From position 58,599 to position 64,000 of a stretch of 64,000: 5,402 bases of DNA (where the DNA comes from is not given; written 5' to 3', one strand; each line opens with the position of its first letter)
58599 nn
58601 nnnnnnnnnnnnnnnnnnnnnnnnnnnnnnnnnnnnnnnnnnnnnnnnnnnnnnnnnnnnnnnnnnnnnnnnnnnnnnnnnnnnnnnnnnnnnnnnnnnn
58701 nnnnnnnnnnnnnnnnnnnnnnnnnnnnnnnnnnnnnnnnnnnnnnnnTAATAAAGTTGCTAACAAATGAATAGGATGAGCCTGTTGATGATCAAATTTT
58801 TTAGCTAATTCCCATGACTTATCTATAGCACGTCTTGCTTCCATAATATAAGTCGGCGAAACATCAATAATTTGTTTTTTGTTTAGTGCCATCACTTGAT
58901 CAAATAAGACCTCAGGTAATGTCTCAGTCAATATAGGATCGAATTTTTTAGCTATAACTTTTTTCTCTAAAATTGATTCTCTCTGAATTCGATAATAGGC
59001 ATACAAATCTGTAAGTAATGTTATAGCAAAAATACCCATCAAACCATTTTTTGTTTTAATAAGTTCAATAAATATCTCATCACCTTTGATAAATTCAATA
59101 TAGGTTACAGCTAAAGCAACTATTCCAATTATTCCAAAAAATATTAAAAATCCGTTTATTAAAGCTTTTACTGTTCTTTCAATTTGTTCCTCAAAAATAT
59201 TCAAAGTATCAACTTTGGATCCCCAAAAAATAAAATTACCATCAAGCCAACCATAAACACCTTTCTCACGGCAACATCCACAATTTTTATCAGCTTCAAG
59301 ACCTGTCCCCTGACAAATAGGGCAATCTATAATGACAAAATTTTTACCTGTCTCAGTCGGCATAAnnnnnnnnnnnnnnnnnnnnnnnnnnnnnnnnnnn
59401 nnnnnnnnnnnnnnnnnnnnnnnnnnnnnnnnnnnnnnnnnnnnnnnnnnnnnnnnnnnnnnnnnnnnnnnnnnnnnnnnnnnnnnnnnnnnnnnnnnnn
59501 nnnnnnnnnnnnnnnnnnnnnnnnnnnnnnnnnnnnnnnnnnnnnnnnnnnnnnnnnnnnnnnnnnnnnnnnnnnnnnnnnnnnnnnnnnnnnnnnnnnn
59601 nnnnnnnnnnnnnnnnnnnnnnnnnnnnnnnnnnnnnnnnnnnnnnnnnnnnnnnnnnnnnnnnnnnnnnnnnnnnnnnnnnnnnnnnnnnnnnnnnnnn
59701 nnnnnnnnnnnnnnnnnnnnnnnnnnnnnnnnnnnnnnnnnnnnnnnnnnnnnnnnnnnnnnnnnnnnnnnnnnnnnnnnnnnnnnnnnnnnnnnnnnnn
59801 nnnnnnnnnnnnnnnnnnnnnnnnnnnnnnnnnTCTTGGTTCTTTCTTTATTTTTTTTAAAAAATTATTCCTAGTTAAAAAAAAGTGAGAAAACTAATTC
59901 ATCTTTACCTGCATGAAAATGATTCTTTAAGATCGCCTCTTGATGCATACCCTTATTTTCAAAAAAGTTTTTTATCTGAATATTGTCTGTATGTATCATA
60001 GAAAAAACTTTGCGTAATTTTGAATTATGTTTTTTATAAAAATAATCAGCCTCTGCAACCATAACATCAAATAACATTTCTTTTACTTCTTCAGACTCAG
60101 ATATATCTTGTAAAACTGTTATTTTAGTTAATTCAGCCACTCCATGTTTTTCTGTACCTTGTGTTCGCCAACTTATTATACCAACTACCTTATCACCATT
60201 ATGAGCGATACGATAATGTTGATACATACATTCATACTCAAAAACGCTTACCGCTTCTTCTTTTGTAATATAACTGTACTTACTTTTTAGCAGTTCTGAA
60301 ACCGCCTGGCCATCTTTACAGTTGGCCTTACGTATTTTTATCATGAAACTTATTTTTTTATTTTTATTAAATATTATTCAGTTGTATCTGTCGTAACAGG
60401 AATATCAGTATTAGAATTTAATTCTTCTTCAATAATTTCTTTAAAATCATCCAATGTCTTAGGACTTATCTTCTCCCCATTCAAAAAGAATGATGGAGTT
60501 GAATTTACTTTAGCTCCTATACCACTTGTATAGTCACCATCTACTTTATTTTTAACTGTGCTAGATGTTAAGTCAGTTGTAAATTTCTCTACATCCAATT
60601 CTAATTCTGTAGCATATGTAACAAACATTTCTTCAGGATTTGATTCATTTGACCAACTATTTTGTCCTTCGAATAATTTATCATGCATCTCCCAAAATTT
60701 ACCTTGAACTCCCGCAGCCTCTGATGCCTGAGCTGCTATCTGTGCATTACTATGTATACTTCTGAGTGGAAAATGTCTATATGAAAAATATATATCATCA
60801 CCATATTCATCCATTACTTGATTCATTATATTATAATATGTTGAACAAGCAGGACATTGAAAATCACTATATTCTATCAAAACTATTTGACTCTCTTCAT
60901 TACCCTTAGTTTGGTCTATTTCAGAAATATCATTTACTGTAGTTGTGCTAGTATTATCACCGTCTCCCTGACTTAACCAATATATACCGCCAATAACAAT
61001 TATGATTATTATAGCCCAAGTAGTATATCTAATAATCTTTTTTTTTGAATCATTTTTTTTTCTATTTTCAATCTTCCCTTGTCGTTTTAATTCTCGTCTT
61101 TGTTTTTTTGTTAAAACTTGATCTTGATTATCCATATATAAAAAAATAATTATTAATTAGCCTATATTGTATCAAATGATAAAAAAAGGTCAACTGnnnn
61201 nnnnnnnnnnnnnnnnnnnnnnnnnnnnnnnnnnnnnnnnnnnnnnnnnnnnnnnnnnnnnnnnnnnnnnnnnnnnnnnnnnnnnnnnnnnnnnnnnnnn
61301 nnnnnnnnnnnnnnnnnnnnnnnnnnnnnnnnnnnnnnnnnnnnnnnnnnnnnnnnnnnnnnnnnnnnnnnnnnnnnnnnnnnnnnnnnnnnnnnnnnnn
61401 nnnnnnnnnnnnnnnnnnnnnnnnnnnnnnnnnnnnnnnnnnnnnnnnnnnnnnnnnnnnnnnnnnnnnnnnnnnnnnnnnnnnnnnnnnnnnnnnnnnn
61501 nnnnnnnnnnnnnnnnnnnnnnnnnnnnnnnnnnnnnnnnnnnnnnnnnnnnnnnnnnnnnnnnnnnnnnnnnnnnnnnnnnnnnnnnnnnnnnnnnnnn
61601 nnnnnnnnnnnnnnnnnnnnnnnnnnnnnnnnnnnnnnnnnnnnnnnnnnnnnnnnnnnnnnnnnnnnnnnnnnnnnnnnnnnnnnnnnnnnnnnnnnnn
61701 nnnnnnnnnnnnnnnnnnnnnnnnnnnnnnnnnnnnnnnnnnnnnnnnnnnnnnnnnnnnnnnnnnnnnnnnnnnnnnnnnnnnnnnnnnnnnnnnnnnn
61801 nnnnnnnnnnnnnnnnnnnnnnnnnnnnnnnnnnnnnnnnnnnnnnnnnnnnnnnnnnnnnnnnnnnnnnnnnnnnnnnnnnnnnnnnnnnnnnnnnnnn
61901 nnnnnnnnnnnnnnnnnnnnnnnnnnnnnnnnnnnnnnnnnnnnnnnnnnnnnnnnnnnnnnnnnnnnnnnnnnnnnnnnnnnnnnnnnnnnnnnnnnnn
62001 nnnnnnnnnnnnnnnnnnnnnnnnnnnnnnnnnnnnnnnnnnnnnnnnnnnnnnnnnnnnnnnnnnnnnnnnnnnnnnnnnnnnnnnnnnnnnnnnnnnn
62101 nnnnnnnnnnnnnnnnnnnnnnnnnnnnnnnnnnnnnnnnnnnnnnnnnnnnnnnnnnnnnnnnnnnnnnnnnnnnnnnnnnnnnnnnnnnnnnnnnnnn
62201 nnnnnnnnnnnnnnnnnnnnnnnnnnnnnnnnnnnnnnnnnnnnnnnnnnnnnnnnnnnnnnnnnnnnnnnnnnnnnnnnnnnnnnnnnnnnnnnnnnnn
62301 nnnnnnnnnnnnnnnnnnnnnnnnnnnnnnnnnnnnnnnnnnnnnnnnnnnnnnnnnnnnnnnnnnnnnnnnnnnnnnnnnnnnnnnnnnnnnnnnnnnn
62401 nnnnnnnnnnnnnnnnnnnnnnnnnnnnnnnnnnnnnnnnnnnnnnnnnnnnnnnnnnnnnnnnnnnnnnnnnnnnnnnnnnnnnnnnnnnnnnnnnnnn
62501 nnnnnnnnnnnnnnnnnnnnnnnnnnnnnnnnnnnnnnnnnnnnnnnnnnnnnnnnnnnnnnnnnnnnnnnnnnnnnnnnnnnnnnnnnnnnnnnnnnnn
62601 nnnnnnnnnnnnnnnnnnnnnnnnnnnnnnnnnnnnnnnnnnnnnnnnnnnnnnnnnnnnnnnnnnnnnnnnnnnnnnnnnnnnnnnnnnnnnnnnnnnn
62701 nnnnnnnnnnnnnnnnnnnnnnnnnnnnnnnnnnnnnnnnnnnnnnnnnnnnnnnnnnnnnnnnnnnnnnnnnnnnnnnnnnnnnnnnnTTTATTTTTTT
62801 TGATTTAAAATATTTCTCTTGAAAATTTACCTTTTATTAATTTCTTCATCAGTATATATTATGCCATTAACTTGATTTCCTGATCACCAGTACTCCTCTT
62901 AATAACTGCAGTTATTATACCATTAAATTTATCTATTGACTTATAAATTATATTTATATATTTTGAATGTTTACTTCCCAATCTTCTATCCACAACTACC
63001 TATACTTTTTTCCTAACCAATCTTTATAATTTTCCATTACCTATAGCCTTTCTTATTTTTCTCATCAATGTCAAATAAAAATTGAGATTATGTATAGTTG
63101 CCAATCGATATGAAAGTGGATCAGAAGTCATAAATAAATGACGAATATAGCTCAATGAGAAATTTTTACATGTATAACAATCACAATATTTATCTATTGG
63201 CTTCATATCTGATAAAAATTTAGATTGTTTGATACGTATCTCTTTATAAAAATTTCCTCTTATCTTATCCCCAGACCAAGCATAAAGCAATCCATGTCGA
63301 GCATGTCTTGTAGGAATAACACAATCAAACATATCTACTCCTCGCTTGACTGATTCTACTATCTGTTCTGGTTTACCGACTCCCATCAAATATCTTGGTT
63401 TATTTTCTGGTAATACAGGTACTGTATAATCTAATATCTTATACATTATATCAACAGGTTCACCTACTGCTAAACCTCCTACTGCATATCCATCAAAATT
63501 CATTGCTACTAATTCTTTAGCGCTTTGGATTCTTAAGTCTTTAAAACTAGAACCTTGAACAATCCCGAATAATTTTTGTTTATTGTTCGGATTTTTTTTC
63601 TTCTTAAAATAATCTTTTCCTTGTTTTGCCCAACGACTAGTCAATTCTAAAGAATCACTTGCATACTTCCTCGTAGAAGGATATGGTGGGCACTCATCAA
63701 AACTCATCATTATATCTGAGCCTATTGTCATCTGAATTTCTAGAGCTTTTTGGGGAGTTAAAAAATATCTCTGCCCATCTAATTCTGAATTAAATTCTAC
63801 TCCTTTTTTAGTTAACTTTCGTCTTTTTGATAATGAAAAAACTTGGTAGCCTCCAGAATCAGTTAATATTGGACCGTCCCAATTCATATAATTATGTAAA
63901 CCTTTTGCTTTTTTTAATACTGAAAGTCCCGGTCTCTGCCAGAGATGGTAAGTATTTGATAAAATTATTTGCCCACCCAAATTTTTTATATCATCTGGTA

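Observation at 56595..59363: ClpA-like double-ring AAA+ protein with an N-terminal zinc ribbon, a TM anchor, and no obvious ClpP-docking tripeptide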

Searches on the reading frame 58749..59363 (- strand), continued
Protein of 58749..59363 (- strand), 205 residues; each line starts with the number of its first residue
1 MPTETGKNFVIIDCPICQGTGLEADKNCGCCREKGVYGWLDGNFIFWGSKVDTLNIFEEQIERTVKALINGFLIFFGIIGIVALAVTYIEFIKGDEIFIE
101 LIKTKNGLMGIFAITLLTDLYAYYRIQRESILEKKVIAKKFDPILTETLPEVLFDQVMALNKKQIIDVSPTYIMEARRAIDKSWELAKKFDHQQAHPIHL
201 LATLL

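Call 74: search_protein_families(library=pfam, proteins=[P0149, P0136, P0239, P0186, P0173], max_evalue=0.001)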
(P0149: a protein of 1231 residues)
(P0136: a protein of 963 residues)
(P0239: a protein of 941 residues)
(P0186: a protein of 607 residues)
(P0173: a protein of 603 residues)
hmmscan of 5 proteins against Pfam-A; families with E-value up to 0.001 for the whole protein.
P0149 (1231 aa): 25 families
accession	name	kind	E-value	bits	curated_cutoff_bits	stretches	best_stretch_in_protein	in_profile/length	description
PF07724.20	AAA_2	-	3e-57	193.7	27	1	640-801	1-165/166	AAA domain (Cdc48 subfamily)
PF00953.26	Glycos_transf_4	-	7.9e-28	97.9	27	1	968-1124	3-159/160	Glycosyl transferase family 4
PF00004.35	AAA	-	7.5e-26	91.6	21.2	2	367-498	1-128/131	ATPase family associated with various cellular activities (AAA)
PF10431.15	ClpB_D2-small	-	3.3e-24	85.1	21.9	1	808-888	1-81/81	C-terminal, D2-small domain, of ClpB protein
PF07728.20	AAA_5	-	6.8e-16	59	22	1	644-762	1-125/139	AAA domain (dynein-related subfamily)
PF17871.7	AAA_lid_9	-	4.9e-13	49.3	22.8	1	507-577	2-72/104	AAA lid domain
PF13191.12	AAA_16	-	7.2e-10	40.1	32.6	1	345-468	2-160/167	AAA ATPase domain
PF05729.18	NACHT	-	9.2e-10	39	26.7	0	646-793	4-162/167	NACHT domain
PF20720.3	nSTAND3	-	3.2e-08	33.9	27.2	1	365-393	18-46/155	Novel STAND NTPase 3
PF00158.32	Sigma54_activat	-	9.4e-08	32.4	20.2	1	625-760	5-143/168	Sigma-54 interaction domain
PF01695.23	IstB_IS21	-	2.6e-07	30.8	24.1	0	366-480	94-196/238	IstB-like ATP binding protein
PF13173.12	AAA_14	-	4.1e-07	30.5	27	0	646-722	6-74/129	AAA domain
PF06414.18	Zeta_toxin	-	7.8e-07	29.2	22.3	0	365-393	17-46/199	Zeta toxin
PF01078.27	Mg_chelatase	-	1e-06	28.7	20.3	0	358-406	17-64/207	Magnesium chelatase, subunit ChlI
PF05496.18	RuvB_N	-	1.6e-06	28.5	27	0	615-745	10-119/159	Holliday junction DNA helicase RuvB P-loop domain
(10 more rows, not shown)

P0136 (963 aa): 12 families
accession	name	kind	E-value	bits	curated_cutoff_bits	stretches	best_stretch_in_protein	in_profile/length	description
PF07724.20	AAA_2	-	1.9e-55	187.8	27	1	699-863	1-164/166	AAA domain (Cdc48 subfamily)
PF10431.15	ClpB_D2-small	-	9.1e-22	77.3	21.9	1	871-948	1-78/81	C-terminal, D2-small domain, of ClpB protein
PF07728.20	AAA_5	-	1.5e-12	48.2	22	1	704-825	2-125/139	AAA domain (dynein-related subfamily)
PF00004.35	AAA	-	1.4e-11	45.4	21.2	1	705-823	2-110/131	ATPase family associated with various cellular activities (AAA)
PF17871.7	AAA_lid_9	-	4e-11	43.2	22.8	1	566-661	2-96/104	AAA lid domain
PF00158.32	Sigma54_activat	-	3.8e-08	33.6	20.2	1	686-830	7-151/168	Sigma-54 interaction domain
PF02861.25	Clp_N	-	1.7e-06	28.5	20.7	1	212-260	1-51/53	Clp amino terminal domain, pathogenicity island component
PF20030.5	bpMoxR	-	8.6e-06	25.4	27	1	704-822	34-145/205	MoxR domain in the MoxR-vWA-beta-propeller ternary systems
PF01078.27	Mg_chelatase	-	1.3e-05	25.1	20.3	0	703-733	24-55/207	Magnesium chelatase, subunit ChlI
PF13191.12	AAA_16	-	0.00011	23.2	32.6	0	407-445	3-45/167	AAA ATPase domain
PF13401.12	AAA_22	-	0.00013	22.7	27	1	705-797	9-108/130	AAA domain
PF06414.18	Zeta_toxin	-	0.00048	20.1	22.3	0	694-743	10-57/199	Zeta toxin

P0239 (941 aa): 23 families
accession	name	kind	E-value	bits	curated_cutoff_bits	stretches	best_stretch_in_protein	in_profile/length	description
PF07724.20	AAA_2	-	3.2e-52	177.4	27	1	676-838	1-166/166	AAA domain (Cdc48 subfamily)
PF00004.35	AAA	-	4.2e-22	79.4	21.2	2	682-796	2-110/131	ATPase family associated with various cellular activities (AAA)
PF10431.15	ClpB_D2-small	-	5.3e-22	78.1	21.9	1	844-923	1-80/81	C-terminal, D2-small domain, of ClpB protein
PF07728.20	AAA_5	-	2.5e-15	57.2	22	1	680-798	1-125/139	AAA domain (dynein-related subfamily)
PF17871.7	AAA_lid_9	-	3.5e-11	43.4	22.8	1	545-608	4-67/104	AAA lid domain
PF13401.12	AAA_22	-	6.7e-11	43.1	27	1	400-516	4-123/130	AAA domain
PF13191.12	AAA_16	-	4.1e-10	40.8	32.6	1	384-428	3-51/167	AAA ATPase domain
PF05729.18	NACHT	-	9e-07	29.3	26.7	0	682-827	4-164/167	NACHT domain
PF13238.12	AAA_18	-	1.2e-06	29.4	29.4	0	404-480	1-80/128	AAA domain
PF13173.12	AAA_14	-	3.7e-06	27.4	27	0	682-773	6-88/129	AAA domain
PF02861.25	Clp_N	-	3e-05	24.5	20.7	0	208-255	3-52/53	Clp amino terminal domain, pathogenicity island component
PF12775.13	AAA_7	-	3.5e-05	23.8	25.8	0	680-738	35-94/181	P-loop containing dynein motor region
PF01078.27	Mg_chelatase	-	3.8e-05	23.6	20.3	0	680-701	24-45/207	Magnesium chelatase, subunit ChlI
PF20720.3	nSTAND3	-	7.7e-05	22.9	27.2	0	402-429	18-45/155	Novel STAND NTPase 3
PF00158.32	Sigma54_activat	-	0.0001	22.5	20.2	1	668-794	12-141/168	Sigma-54 interaction domain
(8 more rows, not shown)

P0186 (607 aa): 2 families
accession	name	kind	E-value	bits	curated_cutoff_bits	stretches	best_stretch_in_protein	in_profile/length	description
PF04851.21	ResIII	-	5.5e-06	26.8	22.5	1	383-504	9-114/164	Type III restriction enzyme, res subunit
PF13191.12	AAA_16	-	0.00034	21.6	32.6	0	384-433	10-63/167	AAA ATPase domain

P0173 (603 aa): 1 family
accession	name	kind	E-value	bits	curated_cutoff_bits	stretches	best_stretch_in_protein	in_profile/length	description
PF13191.12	AAA_16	-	0.00054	20.9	32.6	0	372-454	2-100/167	AAA ATPase domain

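Call 76: list_cluster_members(proteins=[P0149])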
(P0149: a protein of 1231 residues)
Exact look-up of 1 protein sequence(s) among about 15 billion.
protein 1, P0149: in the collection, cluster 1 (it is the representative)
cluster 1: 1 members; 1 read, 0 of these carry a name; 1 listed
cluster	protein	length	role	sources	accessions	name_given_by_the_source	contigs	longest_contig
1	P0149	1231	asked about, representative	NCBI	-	-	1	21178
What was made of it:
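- The envelope-gene neighbourhoods are heterogeneous, and the GT4 fusion is seen on a single contig (call 76).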

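Call 87: search_protein_families(library=ncbifam, proteins=[L022:4900-5922:+], max_evalue=0.00001)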
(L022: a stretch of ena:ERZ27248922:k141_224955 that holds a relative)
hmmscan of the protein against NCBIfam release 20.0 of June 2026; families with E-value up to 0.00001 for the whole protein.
L022:4900-5922:+ (340 aa): 3 families
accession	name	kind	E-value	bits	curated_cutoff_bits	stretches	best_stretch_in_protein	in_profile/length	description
TIGR02380.1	ECA_wecA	exception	2.9e-35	122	326.05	1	7-312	4-311/346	UDP-N-acetylglucosamine--undecaprenyl-phosphate N-acetylglucosaminephosphotransferase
NF053644.1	MraY_archaea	equivalog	3.4e-22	79.2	450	1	110-306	158-339/340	pseudomurein biosynthesis MraY family phospho-N-acetylmuramoyl-pentapeptide-transferase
TIGR00445.1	mraY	equivalog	1.7e-19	70.5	192.05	1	14-305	5-313/321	phospho-N-acetylmuramoyl-pentapeptide-transferase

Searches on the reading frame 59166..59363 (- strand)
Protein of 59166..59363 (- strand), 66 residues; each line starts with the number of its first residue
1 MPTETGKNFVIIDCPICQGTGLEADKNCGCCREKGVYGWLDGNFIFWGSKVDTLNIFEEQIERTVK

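Call 71: search_solved_structures(query=window:59166-59363:-, max_evalue=10, show_alignments=3)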
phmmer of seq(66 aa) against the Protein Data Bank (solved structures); distinct sequences matched with E-value up to 10: 9.
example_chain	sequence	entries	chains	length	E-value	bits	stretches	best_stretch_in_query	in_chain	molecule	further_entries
5i9d_A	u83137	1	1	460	3.4e-05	27.4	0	48-66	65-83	pentatricopeptide repeat protein dPPR-U8A2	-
5i9g_C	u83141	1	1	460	3.8e-05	27.3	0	48-66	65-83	pentatricopeptide repeat protein dPPR-U8C2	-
5i9f_A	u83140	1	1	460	3.9e-05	27.3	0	48-66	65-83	pentatricopeptide repeat protein dPPR-U10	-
5i9h_A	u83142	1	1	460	4.5e-05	27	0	48-66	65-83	pentatricopeptide repeat protein dPPR-U8G2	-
3lcz_A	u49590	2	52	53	0.073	16.9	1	13-44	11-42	Inhibitor of TRAP, regulated by T-BOX (Trp) sequence RtpA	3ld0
2pk7_A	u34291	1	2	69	1.4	12.8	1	10-61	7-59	Uncharacterized protein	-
6wku_A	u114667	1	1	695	1.5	12.7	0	31-65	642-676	Collagen alpha-3(IV) chain,Collagen alpha-4(IV) chain,Collagen alpha-5(IV) chain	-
3mk7_C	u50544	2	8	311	1.5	12.7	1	5-44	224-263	Cytochrome c oxidase, cbb3-type, subunit P | Cbb3-type cytochrome c oxidase subunit CcoP1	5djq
1exk_A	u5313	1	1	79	5.5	10.9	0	12-35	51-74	DNAJ PROTEIN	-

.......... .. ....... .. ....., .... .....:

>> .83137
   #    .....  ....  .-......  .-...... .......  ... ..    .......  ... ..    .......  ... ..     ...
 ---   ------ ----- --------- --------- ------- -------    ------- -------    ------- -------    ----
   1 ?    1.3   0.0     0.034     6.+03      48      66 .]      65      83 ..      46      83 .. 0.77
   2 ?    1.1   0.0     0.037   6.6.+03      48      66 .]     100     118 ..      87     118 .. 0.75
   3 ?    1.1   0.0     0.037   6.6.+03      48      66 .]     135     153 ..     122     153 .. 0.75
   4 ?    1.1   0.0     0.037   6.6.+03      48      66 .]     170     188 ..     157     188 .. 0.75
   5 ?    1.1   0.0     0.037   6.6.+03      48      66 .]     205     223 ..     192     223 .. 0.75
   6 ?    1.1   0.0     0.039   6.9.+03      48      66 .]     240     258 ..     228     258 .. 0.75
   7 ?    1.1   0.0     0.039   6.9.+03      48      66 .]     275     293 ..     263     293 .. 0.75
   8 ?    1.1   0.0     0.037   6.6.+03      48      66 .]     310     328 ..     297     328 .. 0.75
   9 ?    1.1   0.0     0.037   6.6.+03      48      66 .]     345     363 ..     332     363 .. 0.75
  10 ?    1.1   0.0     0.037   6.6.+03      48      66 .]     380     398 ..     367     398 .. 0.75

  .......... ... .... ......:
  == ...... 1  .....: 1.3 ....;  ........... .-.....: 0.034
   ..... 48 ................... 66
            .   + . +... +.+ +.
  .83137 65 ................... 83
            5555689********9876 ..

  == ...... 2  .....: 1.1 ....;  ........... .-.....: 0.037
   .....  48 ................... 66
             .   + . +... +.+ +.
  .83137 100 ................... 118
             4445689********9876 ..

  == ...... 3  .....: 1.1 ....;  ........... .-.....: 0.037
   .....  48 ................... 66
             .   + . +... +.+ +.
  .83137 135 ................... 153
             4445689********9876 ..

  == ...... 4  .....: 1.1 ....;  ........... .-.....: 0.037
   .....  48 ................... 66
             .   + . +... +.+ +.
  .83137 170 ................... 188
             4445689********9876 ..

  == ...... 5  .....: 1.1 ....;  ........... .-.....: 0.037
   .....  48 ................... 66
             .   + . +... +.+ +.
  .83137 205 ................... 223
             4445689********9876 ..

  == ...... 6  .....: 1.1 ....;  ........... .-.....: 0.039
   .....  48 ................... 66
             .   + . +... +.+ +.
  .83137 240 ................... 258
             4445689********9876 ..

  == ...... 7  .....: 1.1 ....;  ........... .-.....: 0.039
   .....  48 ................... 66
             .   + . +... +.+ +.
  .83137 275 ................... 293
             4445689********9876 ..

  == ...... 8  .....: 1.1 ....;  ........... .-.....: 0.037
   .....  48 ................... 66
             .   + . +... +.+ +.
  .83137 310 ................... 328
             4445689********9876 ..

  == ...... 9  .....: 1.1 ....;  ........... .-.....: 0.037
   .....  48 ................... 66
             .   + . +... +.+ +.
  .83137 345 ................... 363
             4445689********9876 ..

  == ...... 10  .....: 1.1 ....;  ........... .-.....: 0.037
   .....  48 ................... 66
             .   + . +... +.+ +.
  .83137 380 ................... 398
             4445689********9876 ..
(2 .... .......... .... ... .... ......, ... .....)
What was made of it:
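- Tried and rejected: The designer-PPR 'hits' to the N-terminus are repeat-summing artefacts (call 71).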

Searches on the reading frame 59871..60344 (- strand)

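Call 21: search_protein_families(library=pfam, proteins=[window:59871-60344:-], max_evalue=0.01)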
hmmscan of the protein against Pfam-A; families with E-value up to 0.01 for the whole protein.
window:59871-60344:- (157 aa): 0 families

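Call 68: search_protein_families(library=ncbifam, proteins=[window:59871-60344:-], max_evalue=0.01)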
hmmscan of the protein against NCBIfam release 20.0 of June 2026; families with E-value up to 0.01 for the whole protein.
window:59871-60344:- (157 aa): 1 family
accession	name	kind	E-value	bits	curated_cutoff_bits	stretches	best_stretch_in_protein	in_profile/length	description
TIGR01575.1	rimI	equivalog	1.8e-06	28.2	86.4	1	12-148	2-128/132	ribosomal protein S18-alanine N-acetyltransferase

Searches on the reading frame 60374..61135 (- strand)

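Call 21: search_protein_families(library=pfam, proteins=[window:60374-61135:-], max_evalue=0.01)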
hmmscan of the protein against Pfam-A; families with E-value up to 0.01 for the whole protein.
window:60374-61135:- (253 aa): 3 families
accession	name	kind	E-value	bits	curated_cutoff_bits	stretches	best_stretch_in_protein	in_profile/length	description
PF13462.12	Thioredoxin_4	-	1.6e-22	80.9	23.2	1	76-237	7-165/165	Thioredoxin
PF01323.26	DSBA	-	4.8e-13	49.8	25.6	1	86-231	2-186/191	DSBA-like thioredoxin domain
PF13743.12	Thioredoxin_5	-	1.1e-05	25.7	27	1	165-219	110-164/186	Thioredoxin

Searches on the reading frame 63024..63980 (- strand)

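Call 21: search_protein_families(library=pfam, proteins=[window:63024-63980:-], max_evalue=0.01)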
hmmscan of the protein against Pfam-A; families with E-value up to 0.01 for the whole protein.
window:63024-63980:- (318 aa): 1 family
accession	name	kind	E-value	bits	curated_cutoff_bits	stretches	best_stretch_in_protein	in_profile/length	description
PF01702.25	TGT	-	1.6e-131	439.1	26.3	1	2-318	41-344/357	Queuine tRNA-ribosyltransferase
